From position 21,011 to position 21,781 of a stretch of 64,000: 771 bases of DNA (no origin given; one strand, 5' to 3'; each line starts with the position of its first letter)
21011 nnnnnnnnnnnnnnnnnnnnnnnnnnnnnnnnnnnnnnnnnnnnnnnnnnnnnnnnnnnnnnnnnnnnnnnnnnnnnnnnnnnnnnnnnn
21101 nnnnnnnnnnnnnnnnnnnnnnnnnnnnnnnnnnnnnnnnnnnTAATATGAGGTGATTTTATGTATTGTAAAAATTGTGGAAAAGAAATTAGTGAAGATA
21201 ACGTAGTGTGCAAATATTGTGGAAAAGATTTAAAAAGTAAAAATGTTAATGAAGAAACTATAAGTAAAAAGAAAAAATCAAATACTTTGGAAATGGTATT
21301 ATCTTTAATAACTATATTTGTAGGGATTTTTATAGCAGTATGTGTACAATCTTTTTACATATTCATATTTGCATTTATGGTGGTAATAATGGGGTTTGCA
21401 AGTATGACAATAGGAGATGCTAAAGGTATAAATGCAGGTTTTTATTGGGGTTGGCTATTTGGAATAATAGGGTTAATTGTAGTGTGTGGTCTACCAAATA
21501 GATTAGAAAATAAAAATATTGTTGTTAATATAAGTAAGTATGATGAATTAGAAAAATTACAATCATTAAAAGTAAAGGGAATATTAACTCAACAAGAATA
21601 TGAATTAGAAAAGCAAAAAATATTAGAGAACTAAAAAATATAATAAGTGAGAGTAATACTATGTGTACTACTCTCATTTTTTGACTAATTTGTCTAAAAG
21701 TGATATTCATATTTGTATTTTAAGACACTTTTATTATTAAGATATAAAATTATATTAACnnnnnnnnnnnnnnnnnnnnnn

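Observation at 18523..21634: XRE-repressor-controlled three-gene operon: putative PD-(D/E)xK nuclease plus two zinc-ribbon membrane proteins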

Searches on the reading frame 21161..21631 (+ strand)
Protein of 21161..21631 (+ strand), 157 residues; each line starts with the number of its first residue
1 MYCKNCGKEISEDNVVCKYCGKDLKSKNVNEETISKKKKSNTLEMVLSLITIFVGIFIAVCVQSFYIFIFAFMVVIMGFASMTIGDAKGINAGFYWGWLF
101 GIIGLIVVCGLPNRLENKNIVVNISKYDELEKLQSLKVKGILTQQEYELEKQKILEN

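Call 3: search_protein_families(library=pfam, proteins=[window:21161-21631:+], max_evalue=0.1)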
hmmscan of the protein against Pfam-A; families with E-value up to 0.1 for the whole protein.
window:21161-21631:+ (157 aa): 17 families
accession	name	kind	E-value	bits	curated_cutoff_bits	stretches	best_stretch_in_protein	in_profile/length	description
PF09851.14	SHOCT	-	1.2e-06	28.5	27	1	128-155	1-28/28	Short C-terminal domain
PF13248.11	Zn_ribbon_3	-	1.9e-06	27.6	27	1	2-24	4-26/26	zinc-ribbon domain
PF13240.11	Zn_Ribbon_1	-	2.2e-06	27.7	25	1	2-24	1-23/23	zinc-ribbon domain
PF12773.13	DZR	-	9.1e-05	23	27.3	1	3-25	1-23/45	Double zinc ribbon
PF02361.21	CbiQ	-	0.012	15.7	25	1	40-122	5-84/216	Cobalt transport protein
PF04922.18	DIE2_ALG10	-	0.012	15.3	27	1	22-132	170-285/391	DIE2/ALG10 family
PF10571.15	UPF0547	-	0.013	16.1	29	1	3-21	3-21/26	Uncharacterised protein family UPF0547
PF19964.5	EAD11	-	0.02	15.3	26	1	117-155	34-69/80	Effector-associated domain 11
PF08271.17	Zn_Ribbon_TF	-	0.023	14.7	29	1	1-22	1-27/43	TFIIB zinc-binding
PF10005.14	Zn_ribbon_DZR_6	-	0.028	15.6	23.4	1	2-33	3-34/93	zinc-ribbon domain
PF07281.17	INSIG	-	0.037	14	28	0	28-110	73-154/211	Insulin-induced protein (INSIG)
PF02892.21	zf-BED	-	0.041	14.3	20.6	1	12-27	14-29/44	BED zinc finger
PF24460.1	DUF7575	-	0.055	13.3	28.5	0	3-24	6-27/28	Domain of unknown function (DUF7575)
PF18912.6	DZR_2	-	0.062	13.6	27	0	3-25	10-32/56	Double zinc ribbon domain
PF04884.20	UVB_sens_prot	-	0.067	13.2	28.3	1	38-77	167-206/241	Vitamin B6 photo-protection and homoeostasis domain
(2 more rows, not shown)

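Call 4: search_protein_families(library=padloc, proteins=[window:21161-21631:+], max_evalue=0.1)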
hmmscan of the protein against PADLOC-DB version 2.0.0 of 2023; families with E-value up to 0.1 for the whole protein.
window:21161-21631:+ (157 aa): 0 families

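Call 9: search_protein_families(library=ncbifam, proteins=[window:21161-21631:+], max_evalue=0.01)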
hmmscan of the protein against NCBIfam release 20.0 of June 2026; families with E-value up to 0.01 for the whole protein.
window:21161-21631:+ (157 aa): 2 families
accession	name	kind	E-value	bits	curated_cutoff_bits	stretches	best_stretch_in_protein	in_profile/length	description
NF053815.1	teico_TcaA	equivalog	9.8e-05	21.3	550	1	3-66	4-69/463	membrane-associated protein TcaA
TIGR04104.1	cxxc_20_cxxc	subfamily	0.00081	19.7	45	1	2-77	2-79/93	TIGR04104 family putative zinc finger protein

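Call 41: search_protein_families(library=phrogs, proteins=[window:21161-21631:+], max_evalue=0.001)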
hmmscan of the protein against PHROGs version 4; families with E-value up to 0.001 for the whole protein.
window:21161-21631:+ (157 aa): 8 families
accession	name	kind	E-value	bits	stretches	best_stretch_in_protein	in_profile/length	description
phrog_2700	-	unknown function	1.1e-06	29.3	1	124-156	298-330/331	-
phrog_6586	-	unknown function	3.6e-06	27.9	1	1-89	4-89/129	-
phrog_2546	-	unknown function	1.3e-05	26.6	1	1-38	1-38/180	-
phrog_17707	-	unknown function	9.1e-05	23.9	1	68-156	9-93/93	-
phrog_34972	-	unknown function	9.7e-05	23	1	123-156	19-52/223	-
phrog_10292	-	unknown function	0.00011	23.2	1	1-76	4-75/136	-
phrog_4852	-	unknown function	0.00022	22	1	2-41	15-61/194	-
phrog_9700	-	unknown function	0.00022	21.3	1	2-55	8-61/483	-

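Call 57: find_homologous_proteins(query=window:21161-21631:+)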
Query window:21161-21631:+ (157 aa): 4 proteins with E <= 0.001 among 91 candidates.
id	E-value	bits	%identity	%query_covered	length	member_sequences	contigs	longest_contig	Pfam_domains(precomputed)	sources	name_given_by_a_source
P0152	1.5e-96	338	100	100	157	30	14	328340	PF13240.12,PF09851.15,PF13248.12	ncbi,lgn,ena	-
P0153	9.1e-34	134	97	43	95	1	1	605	PF09851.15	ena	-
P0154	5.3e-6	44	36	70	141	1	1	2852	PF13240.12,PF12773.14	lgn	-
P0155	7.5e-5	41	36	70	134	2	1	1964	PF13240.12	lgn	-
